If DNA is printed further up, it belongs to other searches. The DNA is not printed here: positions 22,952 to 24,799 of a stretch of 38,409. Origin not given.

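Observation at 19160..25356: Heptose-nucleotide genes interleaved with a B12-radical SAM enzyme, a polyprenyl-phosphate GT2 and a fused oxidoreductase: candidate undescribed heptose-tailoring and carrier-loading pathway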

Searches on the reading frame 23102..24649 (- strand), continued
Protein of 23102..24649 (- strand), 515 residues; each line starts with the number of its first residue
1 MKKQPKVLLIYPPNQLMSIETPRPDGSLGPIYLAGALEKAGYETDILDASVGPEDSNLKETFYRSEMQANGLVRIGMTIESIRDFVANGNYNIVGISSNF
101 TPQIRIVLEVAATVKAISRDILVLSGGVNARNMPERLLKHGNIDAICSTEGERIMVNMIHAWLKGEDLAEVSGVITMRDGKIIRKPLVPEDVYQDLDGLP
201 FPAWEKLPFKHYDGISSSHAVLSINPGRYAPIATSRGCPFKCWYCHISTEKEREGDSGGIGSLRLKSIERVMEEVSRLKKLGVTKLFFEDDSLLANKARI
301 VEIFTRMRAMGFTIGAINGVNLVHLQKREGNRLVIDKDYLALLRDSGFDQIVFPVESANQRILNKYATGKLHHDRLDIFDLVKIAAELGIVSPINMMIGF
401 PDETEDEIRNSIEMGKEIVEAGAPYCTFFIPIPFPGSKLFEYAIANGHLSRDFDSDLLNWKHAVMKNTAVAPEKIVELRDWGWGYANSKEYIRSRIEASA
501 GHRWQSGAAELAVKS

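Call 76: search_protein_families(library=ncbifam, proteins=[P0358, P0361, P0364, P0365, P0368, P0372, P0376, P0385, P0397, P0408], max_evalue=1e-20)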
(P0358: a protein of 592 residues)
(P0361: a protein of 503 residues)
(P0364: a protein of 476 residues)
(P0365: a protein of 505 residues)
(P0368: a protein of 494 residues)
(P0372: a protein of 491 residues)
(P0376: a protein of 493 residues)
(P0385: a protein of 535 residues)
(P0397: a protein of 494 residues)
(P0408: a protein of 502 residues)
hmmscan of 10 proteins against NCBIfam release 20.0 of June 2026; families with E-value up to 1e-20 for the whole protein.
P0358 (592 aa): 12 families
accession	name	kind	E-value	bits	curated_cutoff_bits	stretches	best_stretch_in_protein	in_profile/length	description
NF038361.1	rSAM_Sden_1168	equivalog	2.1e-79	267.6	575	1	5-454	61-508/560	Sden_1168 family B12-binding radical SAM P-methyltransferase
TIGR03471.1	HpnJ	equivalog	1e-50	173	577.6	1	100-431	84-399/472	hopanoid biosynthesis associated radical SAM protein HpnJ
NF050148.1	rSAM_ApyD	equivalog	3.6e-41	141.3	750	1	29-419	24-393/645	RiPP biosynthesis radical SAM protein ApyD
TIGR02026.1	BchE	equivalog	3.6e-38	131.6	481.35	1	8-447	1-413/497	magnesium-protoporphyrin IX monomethyl ester anaerobic oxidative cyclase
TIGR04072.2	rSAM_ladder_B12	equivalog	1.1e-33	116.5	360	1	226-427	183-380/443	lipid biosynthesis B12-binding/radical SAM protein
TIGR04013.1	B12_SAM_MJ_1487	hypoth_equivalog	1.3e-33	116.4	251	1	84-275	42-202/382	TIGR04013 family B12-binding domain/radical SAM domain-containing protein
TIGR04479.1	bcpD_PhpK_rSAM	subfamily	1.2e-30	106.4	600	1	75-395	101-410/504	PhpK family radical SAM P-methyltransferase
TIGR03975.1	rSAM_ocin_1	subfamily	4.4e-30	104.7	281.85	1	78-389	122-425/606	RiPP maturation radical SAM C-methyltransferase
TIGR04014.1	B12_SAM_MJ_0865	equivalog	5.7e-29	101.2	360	1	80-423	34-362/434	methyl-coenzyme M reductase glutamine C-methyltransferase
TIGR04367.1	HpnR_B12_rSAM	equivalog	8.2e-26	90.6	650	1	74-422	50-376/490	hopanoid C-3 methylase HpnR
TIGR04385.1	B12_rSAM_cofa1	equivalog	6.7e-23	81.6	450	1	30-388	20-358/438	B12 lower ligand biosynthesis radical SAM protein BzaD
TIGR04295.1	B12_rSAM_oligo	hypoth_equivalog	4.5e-21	75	400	0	70-347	51-314/422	TIGR04295 family B12-binding domain-containing radical SAM protein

P0361 (503 aa): 14 families
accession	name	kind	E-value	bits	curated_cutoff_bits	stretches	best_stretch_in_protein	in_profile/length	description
NF038361.1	rSAM_Sden_1168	equivalog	1.6e-92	310.9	575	1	7-456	61-511/560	Sden_1168 family B12-binding radical SAM P-methyltransferase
TIGR03471.1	HpnJ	equivalog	6.5e-59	200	577.6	1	102-464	83-434/472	hopanoid biosynthesis associated radical SAM protein HpnJ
TIGR02026.1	BchE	equivalog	1.4e-48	166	481.35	1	11-423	2-394/497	magnesium-protoporphyrin IX monomethyl ester anaerobic oxidative cyclase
NF050148.1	rSAM_ApyD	equivalog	1.3e-43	149.3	750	1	28-419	22-396/645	RiPP biosynthesis radical SAM protein ApyD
TIGR03975.1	rSAM_ocin_1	subfamily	1.2e-35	123.1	281.85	1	79-388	121-424/606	RiPP maturation radical SAM C-methyltransferase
TIGR04014.1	B12_SAM_MJ_0865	equivalog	3.3e-33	115.1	360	1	74-417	26-359/434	methyl-coenzyme M reductase glutamine C-methyltransferase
TIGR04072.2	rSAM_ladder_B12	equivalog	2.7e-32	112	360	0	224-439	182-395/443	lipid biosynthesis B12-binding/radical SAM protein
TIGR04013.1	B12_SAM_MJ_1487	hypoth_equivalog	8e-32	110.5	251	1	77-281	33-210/382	TIGR04013 family B12-binding domain/radical SAM domain-containing protein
TIGR04367.1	HpnR_B12_rSAM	equivalog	1e-30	106.8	650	1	31-416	22-373/490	hopanoid C-3 methylase HpnR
TIGR04479.1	bcpD_PhpK_rSAM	subfamily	7.8e-29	100.4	600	1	71-397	95-412/504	PhpK family radical SAM P-methyltransferase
NF033070.1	rSAM_AprD4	equivalog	3.8e-27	95.3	500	1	154-452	137-423/456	AprD4 family radical SAM diol-dehydratase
NF033712.0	B12_rSAM_KedN5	subfamily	2.1e-26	92.3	700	1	76-388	52-364/624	KedN5 family methylcobalamin-dependent radical SAM C-methyltransferase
TIGR04190.1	B12_SAM_Ta0216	equivalog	4.3e-26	91.6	500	1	31-421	37-431/554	TIGR04190 family B12-binding domain/radical SAM domain protein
TIGR04385.1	B12_rSAM_cofa1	equivalog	1.4e-22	80.6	450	1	27-394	17-364/438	B12 lower ligand biosynthesis radical SAM protein BzaD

P0364 (476 aa): 14 families
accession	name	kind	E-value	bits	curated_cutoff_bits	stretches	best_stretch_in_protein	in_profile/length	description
NF038361.1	rSAM_Sden_1168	equivalog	5.3e-94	315.8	575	1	10-424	61-478/560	Sden_1168 family B12-binding radical SAM P-methyltransferase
TIGR02026.1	BchE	equivalog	2.2e-55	188.4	481.35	1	14-447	2-412/497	magnesium-protoporphyrin IX monomethyl ester anaerobic oxidative cyclase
TIGR03471.1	HpnJ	equivalog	8.9e-54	183.1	577.6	1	98-428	73-396/472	hopanoid biosynthesis associated radical SAM protein HpnJ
NF050148.1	rSAM_ApyD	equivalog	3.4e-40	138.1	750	1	33-416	23-390/645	RiPP biosynthesis radical SAM protein ApyD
TIGR04385.1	B12_rSAM_cofa1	equivalog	5.2e-38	131.4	450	1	25-426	10-401/438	B12 lower ligand biosynthesis radical SAM protein BzaD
TIGR04072.2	rSAM_ladder_B12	equivalog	1.6e-33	116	360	1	226-427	181-380/443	lipid biosynthesis B12-binding/radical SAM protein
TIGR04479.1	bcpD_PhpK_rSAM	subfamily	4.5e-33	114.4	600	1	223-397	239-409/504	PhpK family radical SAM P-methyltransferase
NF033070.1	rSAM_AprD4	equivalog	9.4e-29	100.6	500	1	34-452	41-421/456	AprD4 family radical SAM diol-dehydratase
TIGR04014.1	B12_SAM_MJ_0865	equivalog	9.5e-27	93.8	360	1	80-421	28-360/434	methyl-coenzyme M reductase glutamine C-methyltransferase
TIGR04013.1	B12_SAM_MJ_1487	hypoth_equivalog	3.8e-23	81.9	251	0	84-277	36-202/382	TIGR04013 family B12-binding domain/radical SAM domain-containing protein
TIGR04367.1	HpnR_B12_rSAM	equivalog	2.7e-22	79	650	1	35-418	22-372/490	hopanoid C-3 methylase HpnR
TIGR04190.1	B12_SAM_Ta0216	equivalog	1.5e-21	76.6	500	1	35-403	37-400/554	TIGR04190 family B12-binding domain/radical SAM domain protein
TIGR03975.1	rSAM_ocin_1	subfamily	3.7e-21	75.3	281.85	1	80-386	118-419/606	RiPP maturation radical SAM C-methyltransferase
TIGR04295.1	B12_rSAM_oligo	hypoth_equivalog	5.5e-21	74.7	400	1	55-346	31-311/422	TIGR04295 family B12-binding domain-containing radical SAM protein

P0365 (505 aa): 15 families
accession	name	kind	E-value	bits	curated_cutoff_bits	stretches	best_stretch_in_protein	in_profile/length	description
NF038361.1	rSAM_Sden_1168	equivalog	1.1e-96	324.6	575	1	4-451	62-512/560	Sden_1168 family B12-binding radical SAM P-methyltransferase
TIGR03471.1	HpnJ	equivalog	2.2e-56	191.7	577.6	1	90-444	74-422/472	hopanoid biosynthesis associated radical SAM protein HpnJ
TIGR02026.1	BchE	equivalog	1.4e-53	182.5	481.35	1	7-417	2-393/497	magnesium-protoporphyrin IX monomethyl ester anaerobic oxidative cyclase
NF050148.1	rSAM_ApyD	equivalog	1.1e-47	162.8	750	1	23-413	21-396/645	RiPP biosynthesis radical SAM protein ApyD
TIGR04072.2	rSAM_ladder_B12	equivalog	1.2e-37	129.6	360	1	218-424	181-385/443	lipid biosynthesis B12-binding/radical SAM protein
TIGR04479.1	bcpD_PhpK_rSAM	subfamily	1.1e-35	123.1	600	1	73-388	102-408/504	PhpK family radical SAM P-methyltransferase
TIGR04385.1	B12_rSAM_cofa1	equivalog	2.6e-34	119.2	450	1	6-388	1-363/438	B12 lower ligand biosynthesis radical SAM protein BzaD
TIGR03975.1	rSAM_ocin_1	subfamily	2.2e-31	109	281.85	1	73-388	120-429/606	RiPP maturation radical SAM C-methyltransferase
TIGR04013.1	B12_SAM_MJ_1487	hypoth_equivalog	2.8e-30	105.4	251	1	76-409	37-355/382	TIGR04013 family B12-binding domain/radical SAM domain-containing protein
TIGR04014.1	B12_SAM_MJ_0865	equivalog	3.6e-30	105.1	360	1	83-413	40-360/434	methyl-coenzyme M reductase glutamine C-methyltransferase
NF033712.0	B12_rSAM_KedN5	subfamily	4.5e-29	101.2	700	1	27-379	17-360/624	KedN5 family methylcobalamin-dependent radical SAM C-methyltransferase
TIGR04367.1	HpnR_B12_rSAM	equivalog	2.8e-27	95.4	650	1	74-361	53-325/490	hopanoid C-3 methylase HpnR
TIGR04295.1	B12_rSAM_oligo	hypoth_equivalog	4.2e-25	88.3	400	1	66-342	50-315/422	TIGR04295 family B12-binding domain-containing radical SAM protein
NF033070.1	rSAM_AprD4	equivalog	4.1e-24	85.3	500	1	182-421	167-400/456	AprD4 family radical SAM diol-dehydratase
TIGR04190.1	B12_SAM_Ta0216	equivalog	7e-22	77.7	500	1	100-416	98-431/554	TIGR04190 family B12-binding domain/radical SAM domain protein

P0368 (494 aa): 13 families
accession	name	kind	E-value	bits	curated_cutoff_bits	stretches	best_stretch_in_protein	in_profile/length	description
NF038361.1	rSAM_Sden_1168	equivalog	5.3e-83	279.4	575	1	3-413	61-474/560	Sden_1168 family B12-binding radical SAM P-methyltransferase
TIGR03471.1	HpnJ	equivalog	1.1e-58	199.3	577.6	1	97-475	83-451/472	hopanoid biosynthesis associated radical SAM protein HpnJ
TIGR02026.1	BchE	equivalog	1.5e-46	159.4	481.35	1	6-423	1-397/497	magnesium-protoporphyrin IX monomethyl ester anaerobic oxidative cyclase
NF050148.1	rSAM_ApyD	equivalog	3.1e-41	141.5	750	1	24-413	22-394/645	RiPP biosynthesis radical SAM protein ApyD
TIGR04014.1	B12_SAM_MJ_0865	equivalog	1.5e-36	126.2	360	1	72-412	29-358/434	methyl-coenzyme M reductase glutamine C-methyltransferase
TIGR04072.2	rSAM_ladder_B12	equivalog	4.3e-33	114.6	360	1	220-429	183-390/443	lipid biosynthesis B12-binding/radical SAM protein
TIGR04013.1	B12_SAM_MJ_1487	hypoth_equivalog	5.7e-31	107.7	251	1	79-265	40-198/382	TIGR04013 family B12-binding domain/radical SAM domain-containing protein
TIGR04479.1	bcpD_PhpK_rSAM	subfamily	4.3e-28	98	600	1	72-391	101-410/504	PhpK family radical SAM P-methyltransferase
TIGR04367.1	HpnR_B12_rSAM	equivalog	3.5e-27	95.1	650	1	27-424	22-384/490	hopanoid C-3 methylase HpnR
TIGR03975.1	rSAM_ocin_1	subfamily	1.5e-26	93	281.85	1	73-386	120-426/606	RiPP maturation radical SAM C-methyltransferase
TIGR04190.1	B12_SAM_Ta0216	equivalog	2.4e-23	82.5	500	1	27-391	37-395/554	TIGR04190 family B12-binding domain/radical SAM domain protein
NF033070.1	rSAM_AprD4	equivalog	3.8e-22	78.8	500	1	180-415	165-393/456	AprD4 family radical SAM diol-dehydratase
TIGR04385.1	B12_rSAM_cofa1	equivalog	1.4e-21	77.3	450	1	22-387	16-361/438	B12 lower ligand biosynthesis radical SAM protein BzaD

P0372 (491 aa): 13 families
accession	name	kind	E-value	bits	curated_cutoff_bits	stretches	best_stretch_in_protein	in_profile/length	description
NF038361.1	rSAM_Sden_1168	equivalog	5.4e-104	348.8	575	1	6-473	63-532/560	Sden_1168 family B12-binding radical SAM P-methyltransferase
TIGR03471.1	HpnJ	equivalog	9.4e-64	216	577.6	1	100-456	84-432/472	hopanoid biosynthesis associated radical SAM protein HpnJ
TIGR02026.1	BchE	equivalog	1.2e-50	172.9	481.35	1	8-457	2-428/497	magnesium-protoporphyrin IX monomethyl ester anaerobic oxidative cyclase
NF050148.1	rSAM_ApyD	equivalog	4.2e-48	164.2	750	1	24-424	21-403/645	RiPP biosynthesis radical SAM protein ApyD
TIGR04479.1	bcpD_PhpK_rSAM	subfamily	4.3e-31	107.8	600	1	68-394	95-412/504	PhpK family radical SAM P-methyltransferase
TIGR04014.1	B12_SAM_MJ_0865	equivalog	5.9e-31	107.7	360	1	110-415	65-360/434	methyl-coenzyme M reductase glutamine C-methyltransferase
TIGR04072.2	rSAM_ladder_B12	equivalog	1.3e-30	106.4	360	1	217-430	176-389/443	lipid biosynthesis B12-binding/radical SAM protein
TIGR04013.1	B12_SAM_MJ_1487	hypoth_equivalog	3.8e-30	105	251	1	106-412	62-356/382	TIGR04013 family B12-binding domain/radical SAM domain-containing protein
NF033070.1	rSAM_AprD4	equivalog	5.8e-29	101.3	500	1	182-438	163-418/456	AprD4 family radical SAM diol-dehydratase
TIGR04385.1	B12_rSAM_cofa1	equivalog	6.3e-27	94.9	450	1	26-390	18-363/438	B12 lower ligand biosynthesis radical SAM protein BzaD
TIGR04367.1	HpnR_B12_rSAM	equivalog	2.4e-26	92.3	650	1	7-416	2-376/490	hopanoid C-3 methylase HpnR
TIGR03975.1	rSAM_ocin_1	subfamily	8e-26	90.7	281.85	1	74-386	119-425/606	RiPP maturation radical SAM C-methyltransferase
TIGR04295.1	B12_rSAM_oligo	hypoth_equivalog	2e-21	76.2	400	1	68-336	50-307/422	TIGR04295 family B12-binding domain-containing radical SAM protein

P0376 (493 aa): 15 families
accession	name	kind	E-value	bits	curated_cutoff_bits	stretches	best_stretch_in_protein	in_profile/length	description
NF038361.1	rSAM_Sden_1168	equivalog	1.2e-78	265.1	575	1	2-410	64-477/560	Sden_1168 family B12-binding radical SAM P-methyltransferase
TIGR03471.1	HpnJ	equivalog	3.1e-64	217.6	577.6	1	86-489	75-466/472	hopanoid biosynthesis associated radical SAM protein HpnJ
TIGR02026.1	BchE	equivalog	1.2e-59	202.5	481.35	1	2-466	1-441/497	magnesium-protoporphyrin IX monomethyl ester anaerobic oxidative cyclase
NF050148.1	rSAM_ApyD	equivalog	2.9e-44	151.5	750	1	2-403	2-390/645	RiPP biosynthesis radical SAM protein ApyD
TIGR04072.2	rSAM_ladder_B12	equivalog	2.9e-43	148.1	360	1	213-418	181-384/443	lipid biosynthesis B12-binding/radical SAM protein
TIGR04385.1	B12_rSAM_cofa1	equivalog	1e-37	130.5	450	1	2-382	1-362/438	B12 lower ligand biosynthesis radical SAM protein BzaD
TIGR04014.1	B12_SAM_MJ_0865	equivalog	2.6e-36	125.4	360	1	68-405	30-357/434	methyl-coenzyme M reductase glutamine C-methyltransferase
TIGR04479.1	bcpD_PhpK_rSAM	subfamily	1.6e-35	122.5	600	1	65-381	99-406/504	PhpK family radical SAM P-methyltransferase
TIGR03975.1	rSAM_ocin_1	subfamily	1.5e-31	109.6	281.85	1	68-384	120-430/606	RiPP maturation radical SAM C-methyltransferase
TIGR04013.1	B12_SAM_MJ_1487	hypoth_equivalog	5.6e-30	104.4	251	1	70-403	36-354/382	TIGR04013 family B12-binding domain/radical SAM domain-containing protein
TIGR04367.1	HpnR_B12_rSAM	equivalog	9.1e-30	103.6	650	1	1-403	1-370/490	hopanoid C-3 methylase HpnR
NF033070.1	rSAM_AprD4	equivalog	3.5e-28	98.7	500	1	180-438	170-420/456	AprD4 family radical SAM diol-dehydratase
TIGR04190.1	B12_SAM_Ta0216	equivalog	9.9e-24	83.8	500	1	23-384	37-394/554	TIGR04190 family B12-binding domain/radical SAM domain protein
NF033712.0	B12_rSAM_KedN5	subfamily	1.4e-22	79.7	700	1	68-375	54-361/624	KedN5 family methylcobalamin-dependent radical SAM C-methyltransferase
TIGR04295.1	B12_rSAM_oligo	hypoth_equivalog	3.3e-22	78.8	400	1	23-336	25-314/422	TIGR04295 family B12-binding domain-containing radical SAM protein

P0385 (535 aa): 15 families
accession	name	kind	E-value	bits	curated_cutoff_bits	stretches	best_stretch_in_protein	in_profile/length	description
NF038361.1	rSAM_Sden_1168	equivalog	1.5e-80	271.4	575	1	3-448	63-507/560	Sden_1168 family B12-binding radical SAM P-methyltransferase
TIGR03471.1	HpnJ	equivalog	7.7e-52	176.7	577.6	1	104-451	86-427/472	hopanoid biosynthesis associated radical SAM protein HpnJ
TIGR02026.1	BchE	equivalog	5.7e-47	160.7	481.35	1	25-422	16-396/497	magnesium-protoporphyrin IX monomethyl ester anaerobic oxidative cyclase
NF050148.1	rSAM_ApyD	equivalog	4.3e-40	137.7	750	1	25-388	20-363/645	RiPP biosynthesis radical SAM protein ApyD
TIGR04479.1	bcpD_PhpK_rSAM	subfamily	3.4e-37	128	600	1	74-389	99-407/504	PhpK family radical SAM P-methyltransferase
TIGR04014.1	B12_SAM_MJ_0865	equivalog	1.8e-36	125.9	360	1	76-413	29-358/434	methyl-coenzyme M reductase glutamine C-methyltransferase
TIGR04013.1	B12_SAM_MJ_1487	hypoth_equivalog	4.8e-34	117.8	251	1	76-412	33-356/382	TIGR04013 family B12-binding domain/radical SAM domain-containing protein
TIGR04072.2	rSAM_ladder_B12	equivalog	2e-33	115.7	360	1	28-434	16-393/443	lipid biosynthesis B12-binding/radical SAM protein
TIGR04367.1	HpnR_B12_rSAM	equivalog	2.2e-31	108.9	650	1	28-409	20-369/490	hopanoid C-3 methylase HpnR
NF033070.1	rSAM_AprD4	equivalog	3e-30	105.5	500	1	27-422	39-399/456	AprD4 family radical SAM diol-dehydratase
TIGR04190.1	B12_SAM_Ta0216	equivalog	5.5e-30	104.5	500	1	30-390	37-393/554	TIGR04190 family B12-binding domain/radical SAM domain protein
TIGR03975.1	rSAM_ocin_1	subfamily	4.4e-27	94.8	281.85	1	75-384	118-423/606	RiPP maturation radical SAM C-methyltransferase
TIGR04385.1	B12_rSAM_cofa1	equivalog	2.4e-25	89.7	450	1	19-387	9-360/438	B12 lower ligand biosynthesis radical SAM protein BzaD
NF040542.1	rSAM_RCCLKC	equivalog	9.2e-23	81.1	450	1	80-396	43-355/423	arsinothricin biosynthesis radical SAM protein ArsL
NF033712.0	B12_rSAM_KedN5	subfamily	5.4e-22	77.8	700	1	78-386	55-365/624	KedN5 family methylcobalamin-dependent radical SAM C-methyltransferase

P0397 (494 aa): 13 families
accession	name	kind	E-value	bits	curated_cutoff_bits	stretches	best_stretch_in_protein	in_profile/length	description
NF038361.1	rSAM_Sden_1168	equivalog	1.3e-64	218.8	575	1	7-460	62-518/560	Sden_1168 family B12-binding radical SAM P-methyltransferase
NF050148.1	rSAM_ApyD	equivalog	1e-41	143.1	750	1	32-414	26-394/645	RiPP biosynthesis radical SAM protein ApyD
TIGR03471.1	HpnJ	equivalog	2.1e-41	142.3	577.6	1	100-449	81-424/472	hopanoid biosynthesis associated radical SAM protein HpnJ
TIGR04072.2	rSAM_ladder_B12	equivalog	1.9e-36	125.6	360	1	30-424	17-383/443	lipid biosynthesis B12-binding/radical SAM protein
TIGR04013.1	B12_SAM_MJ_1487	hypoth_equivalog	1.5e-35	122.8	251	1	76-412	32-356/382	TIGR04013 family B12-binding domain/radical SAM domain-containing protein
TIGR02026.1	BchE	equivalog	5e-35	121.3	481.35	1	73-449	50-419/497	magnesium-protoporphyrin IX monomethyl ester anaerobic oxidative cyclase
TIGR04014.1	B12_SAM_MJ_0865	equivalog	3.4e-28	98.6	360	1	77-415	29-360/434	methyl-coenzyme M reductase glutamine C-methyltransferase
TIGR04479.1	bcpD_PhpK_rSAM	subfamily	3.3e-27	95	600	1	55-384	78-405/504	PhpK family radical SAM P-methyltransferase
TIGR04385.1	B12_rSAM_cofa1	equivalog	8.5e-26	91.1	450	1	29-391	18-367/438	B12 lower ligand biosynthesis radical SAM protein BzaD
NF033070.1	rSAM_AprD4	equivalog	4.9e-25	88.3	500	1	150-449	131-423/456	AprD4 family radical SAM diol-dehydratase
NF033712.0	B12_rSAM_KedN5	subfamily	5e-25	87.8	700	1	19-378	4-360/624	KedN5 family methylcobalamin-dependent radical SAM C-methyltransferase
TIGR04367.1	HpnR_B12_rSAM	equivalog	4.7e-23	81.5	650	1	30-411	21-371/490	hopanoid C-3 methylase HpnR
TIGR03975.1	rSAM_ocin_1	subfamily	4.2e-22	78.4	281.85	1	76-383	118-425/606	RiPP maturation radical SAM C-methyltransferase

P0408 (502 aa): 12 families
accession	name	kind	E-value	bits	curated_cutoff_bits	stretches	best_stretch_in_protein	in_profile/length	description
NF038361.1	rSAM_Sden_1168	equivalog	3.1e-65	220.8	575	1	17-425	78-482/560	Sden_1168 family B12-binding radical SAM P-methyltransferase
TIGR03471.1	HpnJ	equivalog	1.2e-49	169.5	577.6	1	94-427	84-398/472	hopanoid biosynthesis associated radical SAM protein HpnJ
TIGR02026.1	BchE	equivalog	6.8e-45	153.8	481.35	1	4-423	3-394/497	magnesium-protoporphyrin IX monomethyl ester anaerobic oxidative cyclase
NF050148.1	rSAM_ApyD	equivalog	4.4e-37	127.8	750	1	22-417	23-394/645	RiPP biosynthesis radical SAM protein ApyD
TIGR04072.2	rSAM_ladder_B12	equivalog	1.7e-31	109.3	360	1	203-425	164-381/443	lipid biosynthesis B12-binding/radical SAM protein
TIGR04479.1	bcpD_PhpK_rSAM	subfamily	2.8e-31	108.5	600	1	67-387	100-405/504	PhpK family radical SAM P-methyltransferase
TIGR04013.1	B12_SAM_MJ_1487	hypoth_equivalog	4.2e-30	104.9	251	1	85-418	47-359/382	TIGR04013 family B12-binding domain/radical SAM domain-containing protein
TIGR04014.1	B12_SAM_MJ_0865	equivalog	5.5e-27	94.6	360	1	69-416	30-358/434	methyl-coenzyme M reductase glutamine C-methyltransferase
TIGR03975.1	rSAM_ocin_1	subfamily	4.1e-25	88.3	281.85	1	67-294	118-337/606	RiPP maturation radical SAM C-methyltransferase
TIGR04385.1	B12_rSAM_cofa1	equivalog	6.5e-25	88.2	450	1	65-391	49-364/438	B12 lower ligand biosynthesis radical SAM protein BzaD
NF033712.0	B12_rSAM_KedN5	subfamily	3.5e-24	85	700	1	73-377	58-356/624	KedN5 family methylcobalamin-dependent radical SAM C-methyltransferase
NF033070.1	rSAM_AprD4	equivalog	3.6e-24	85.5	500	1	180-428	167-402/456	AprD4 family radical SAM diol-dehydratase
